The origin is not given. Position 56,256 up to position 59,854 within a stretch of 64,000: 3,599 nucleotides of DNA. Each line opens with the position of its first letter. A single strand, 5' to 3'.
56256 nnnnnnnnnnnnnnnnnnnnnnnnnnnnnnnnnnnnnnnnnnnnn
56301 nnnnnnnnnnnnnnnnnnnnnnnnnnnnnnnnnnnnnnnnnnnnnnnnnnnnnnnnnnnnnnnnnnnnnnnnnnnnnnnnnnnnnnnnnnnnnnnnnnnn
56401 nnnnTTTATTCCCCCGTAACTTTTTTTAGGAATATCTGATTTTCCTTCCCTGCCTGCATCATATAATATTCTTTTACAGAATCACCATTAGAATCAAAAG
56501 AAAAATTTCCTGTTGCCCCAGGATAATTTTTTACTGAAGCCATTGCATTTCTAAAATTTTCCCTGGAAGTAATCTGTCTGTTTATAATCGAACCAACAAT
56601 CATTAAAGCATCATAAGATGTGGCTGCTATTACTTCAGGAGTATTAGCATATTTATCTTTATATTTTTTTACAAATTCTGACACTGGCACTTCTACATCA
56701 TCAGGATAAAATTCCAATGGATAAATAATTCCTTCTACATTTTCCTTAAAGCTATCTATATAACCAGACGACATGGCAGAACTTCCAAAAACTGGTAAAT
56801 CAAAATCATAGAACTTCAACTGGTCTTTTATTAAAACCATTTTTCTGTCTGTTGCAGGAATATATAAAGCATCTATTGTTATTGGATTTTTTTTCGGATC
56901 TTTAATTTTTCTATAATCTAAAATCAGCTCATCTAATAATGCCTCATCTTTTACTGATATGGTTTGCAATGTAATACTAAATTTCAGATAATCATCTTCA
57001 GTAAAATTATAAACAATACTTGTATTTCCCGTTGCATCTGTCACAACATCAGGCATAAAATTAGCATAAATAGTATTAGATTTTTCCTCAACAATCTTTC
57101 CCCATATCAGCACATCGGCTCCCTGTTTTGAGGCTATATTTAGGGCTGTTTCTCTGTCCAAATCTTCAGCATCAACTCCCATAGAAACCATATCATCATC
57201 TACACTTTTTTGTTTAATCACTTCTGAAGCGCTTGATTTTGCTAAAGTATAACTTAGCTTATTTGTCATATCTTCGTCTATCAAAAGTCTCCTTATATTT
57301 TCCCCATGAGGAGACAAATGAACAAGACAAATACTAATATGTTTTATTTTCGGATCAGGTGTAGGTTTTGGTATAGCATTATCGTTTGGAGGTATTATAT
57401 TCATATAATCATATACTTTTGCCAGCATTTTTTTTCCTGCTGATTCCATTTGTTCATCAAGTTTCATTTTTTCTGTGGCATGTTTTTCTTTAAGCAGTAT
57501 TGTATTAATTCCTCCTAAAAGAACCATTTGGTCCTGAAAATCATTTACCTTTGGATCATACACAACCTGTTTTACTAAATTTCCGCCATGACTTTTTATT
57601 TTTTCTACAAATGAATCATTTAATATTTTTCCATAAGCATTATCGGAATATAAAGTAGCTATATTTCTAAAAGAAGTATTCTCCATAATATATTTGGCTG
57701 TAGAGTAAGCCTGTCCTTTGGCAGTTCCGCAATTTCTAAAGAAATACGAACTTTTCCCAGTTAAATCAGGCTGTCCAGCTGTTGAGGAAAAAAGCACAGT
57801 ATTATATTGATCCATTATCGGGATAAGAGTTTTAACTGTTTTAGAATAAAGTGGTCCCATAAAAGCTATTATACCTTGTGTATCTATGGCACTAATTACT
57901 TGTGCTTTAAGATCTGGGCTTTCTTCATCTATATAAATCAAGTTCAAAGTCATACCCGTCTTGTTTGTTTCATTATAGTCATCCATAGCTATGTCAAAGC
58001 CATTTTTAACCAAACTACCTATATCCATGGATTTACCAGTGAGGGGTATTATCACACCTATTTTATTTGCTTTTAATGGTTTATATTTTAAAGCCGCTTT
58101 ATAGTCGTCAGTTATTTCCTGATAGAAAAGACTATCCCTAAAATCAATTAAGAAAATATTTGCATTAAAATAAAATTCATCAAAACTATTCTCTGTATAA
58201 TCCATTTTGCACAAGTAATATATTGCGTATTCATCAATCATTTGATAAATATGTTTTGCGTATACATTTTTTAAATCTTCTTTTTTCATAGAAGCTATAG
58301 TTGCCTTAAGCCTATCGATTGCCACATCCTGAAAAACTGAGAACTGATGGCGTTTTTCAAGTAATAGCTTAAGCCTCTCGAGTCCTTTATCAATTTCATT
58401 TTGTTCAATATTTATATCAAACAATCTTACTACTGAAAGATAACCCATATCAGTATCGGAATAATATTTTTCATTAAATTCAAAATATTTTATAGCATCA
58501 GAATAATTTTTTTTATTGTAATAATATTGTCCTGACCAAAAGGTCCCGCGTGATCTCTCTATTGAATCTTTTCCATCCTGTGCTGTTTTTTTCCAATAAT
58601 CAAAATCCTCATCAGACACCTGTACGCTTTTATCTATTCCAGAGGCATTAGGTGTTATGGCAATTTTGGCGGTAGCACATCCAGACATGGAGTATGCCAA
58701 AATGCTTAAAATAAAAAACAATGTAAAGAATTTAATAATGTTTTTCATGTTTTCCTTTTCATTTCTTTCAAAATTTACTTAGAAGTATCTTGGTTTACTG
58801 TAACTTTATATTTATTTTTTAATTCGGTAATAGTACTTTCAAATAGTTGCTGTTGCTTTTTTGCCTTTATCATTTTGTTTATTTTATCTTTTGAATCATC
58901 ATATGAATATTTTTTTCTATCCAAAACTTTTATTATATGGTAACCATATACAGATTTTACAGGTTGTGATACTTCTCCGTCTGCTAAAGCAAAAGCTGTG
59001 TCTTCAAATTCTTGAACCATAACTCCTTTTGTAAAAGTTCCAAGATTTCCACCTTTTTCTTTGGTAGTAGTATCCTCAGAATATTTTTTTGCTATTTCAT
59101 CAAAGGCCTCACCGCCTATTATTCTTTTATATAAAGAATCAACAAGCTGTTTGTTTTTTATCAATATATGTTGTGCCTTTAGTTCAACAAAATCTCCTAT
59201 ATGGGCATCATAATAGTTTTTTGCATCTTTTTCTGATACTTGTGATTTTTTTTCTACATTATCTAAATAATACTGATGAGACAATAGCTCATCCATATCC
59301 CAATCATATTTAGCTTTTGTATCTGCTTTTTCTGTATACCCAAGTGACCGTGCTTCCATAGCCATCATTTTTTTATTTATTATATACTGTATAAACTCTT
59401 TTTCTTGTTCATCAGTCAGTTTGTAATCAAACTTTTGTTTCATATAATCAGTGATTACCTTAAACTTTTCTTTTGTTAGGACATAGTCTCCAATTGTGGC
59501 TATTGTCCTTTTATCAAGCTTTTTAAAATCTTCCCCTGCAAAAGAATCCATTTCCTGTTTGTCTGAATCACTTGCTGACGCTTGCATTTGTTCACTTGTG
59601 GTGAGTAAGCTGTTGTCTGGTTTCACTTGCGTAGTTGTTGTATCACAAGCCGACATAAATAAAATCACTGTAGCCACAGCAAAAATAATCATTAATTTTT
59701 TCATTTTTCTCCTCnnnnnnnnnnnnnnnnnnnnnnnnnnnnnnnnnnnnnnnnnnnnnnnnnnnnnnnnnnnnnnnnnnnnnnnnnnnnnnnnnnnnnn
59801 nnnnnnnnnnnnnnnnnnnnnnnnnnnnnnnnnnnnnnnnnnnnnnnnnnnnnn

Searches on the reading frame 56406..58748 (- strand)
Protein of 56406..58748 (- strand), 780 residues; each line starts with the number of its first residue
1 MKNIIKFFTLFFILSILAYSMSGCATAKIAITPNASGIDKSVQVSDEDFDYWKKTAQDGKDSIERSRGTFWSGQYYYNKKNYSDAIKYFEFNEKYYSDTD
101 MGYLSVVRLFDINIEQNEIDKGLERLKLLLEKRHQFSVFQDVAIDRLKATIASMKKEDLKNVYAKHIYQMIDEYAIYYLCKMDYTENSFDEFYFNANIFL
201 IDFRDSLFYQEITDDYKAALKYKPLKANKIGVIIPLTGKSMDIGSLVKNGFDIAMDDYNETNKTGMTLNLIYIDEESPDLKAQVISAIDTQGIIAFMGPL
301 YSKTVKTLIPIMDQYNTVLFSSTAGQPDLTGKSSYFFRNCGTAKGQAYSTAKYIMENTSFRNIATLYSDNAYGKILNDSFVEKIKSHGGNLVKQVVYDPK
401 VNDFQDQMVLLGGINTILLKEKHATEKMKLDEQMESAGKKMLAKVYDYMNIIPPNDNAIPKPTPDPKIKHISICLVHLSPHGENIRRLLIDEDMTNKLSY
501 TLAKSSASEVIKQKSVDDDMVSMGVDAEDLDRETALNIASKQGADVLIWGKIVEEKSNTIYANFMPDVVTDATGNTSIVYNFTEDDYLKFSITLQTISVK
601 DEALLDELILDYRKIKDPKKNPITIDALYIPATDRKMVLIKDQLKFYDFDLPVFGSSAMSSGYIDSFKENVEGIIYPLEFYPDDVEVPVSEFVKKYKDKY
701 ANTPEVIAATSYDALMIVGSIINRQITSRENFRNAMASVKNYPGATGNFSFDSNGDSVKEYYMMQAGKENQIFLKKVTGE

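Call 8: search_protein_families(library=ncbifam, proteins=[window:56406-58748:-], max_evalue=0.00001)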
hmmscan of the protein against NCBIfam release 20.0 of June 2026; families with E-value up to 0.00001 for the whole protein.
window:56406-58748:- (780 aa): 2 families
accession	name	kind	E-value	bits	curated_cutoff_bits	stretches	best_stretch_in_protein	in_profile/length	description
NF011933.0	PRK15404.1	subfamily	3.1e-13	49.6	477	1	228-392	27-194/370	high-affinity branched-chain amino acid ABC transporter substrate-binding protein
TIGR03407.1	urea_ABC_UrtA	exception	5.4e-06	25.5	492.75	1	229-396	2-170/361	urea ABC transporter substrate-binding protein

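Call 29: search_protein_families(library=pfam, proteins=[window:56406-58745:-], max_evalue=0.001)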
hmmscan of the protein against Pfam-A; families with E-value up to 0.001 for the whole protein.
window:56406-58745:- (779 aa): 4 families
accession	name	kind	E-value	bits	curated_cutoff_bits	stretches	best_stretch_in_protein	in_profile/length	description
PF13458.12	Peripla_BP_6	-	5.8e-35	122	31.7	2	228-407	3-183/343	Periplasmic binding protein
PF01094.35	ANF_receptor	-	2.2e-19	70.2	25.4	1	247-401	3-159/353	Receptor family ligand binding region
PF04348.19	LppC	-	3.1e-12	46.3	28.8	1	223-401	215-388/563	LppC putative lipoprotein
PF13433.12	Peripla_BP_5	-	8e-06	25.6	27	1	228-394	2-168/363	Periplasmic binding protein domain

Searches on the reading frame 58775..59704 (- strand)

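Call 8: search_protein_families(library=ncbifam, proteins=[window:58775-59704:-], max_evalue=0.00001)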
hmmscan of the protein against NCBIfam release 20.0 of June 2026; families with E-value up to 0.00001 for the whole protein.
window:58775-59704:- (309 aa): 9 families
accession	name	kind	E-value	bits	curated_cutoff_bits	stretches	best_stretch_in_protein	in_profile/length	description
NF000809.0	PRK00059.1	equivalog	3.1e-34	118.8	303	1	146-306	164-333/336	peptidylprolyl isomerase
NF002846.0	PRK03095.1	equivalog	2.1e-31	109.5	361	1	155-286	119-246/287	peptidylprolyl isomerase PrsA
NF002824.0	PRK02998.1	subfamily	7.3e-30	104.3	360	1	87-286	62-247/283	peptidylprolyl isomerase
NF002827.0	PRK03002.1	equivalog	1.1e-26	93.5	343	1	2-292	4-256/285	peptidylprolyl isomerase PrsA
NF003356.0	PRK04405.1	subfamily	8.4e-19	67.7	339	1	148-303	121-279/299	peptidylprolyl isomerase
NF011969.0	PRK15441.1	equivalog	4.9e-16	58.9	127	1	177-264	7-93/93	peptidylprolyl isomerase PpiC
NF008038.0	PRK10770.1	equivalog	6e-15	55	394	1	189-293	308-415/431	peptidylprolyl isomerase SurA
TIGR02933.1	nifM_nitrog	equivalog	8.7e-13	48.7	168.2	1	137-258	78-215/256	nitrogen fixation protein NifM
NF008054.0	PRK10788.1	equivalog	3.5e-12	45.8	493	1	150-287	243-385/626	peptidylprolyl isomerase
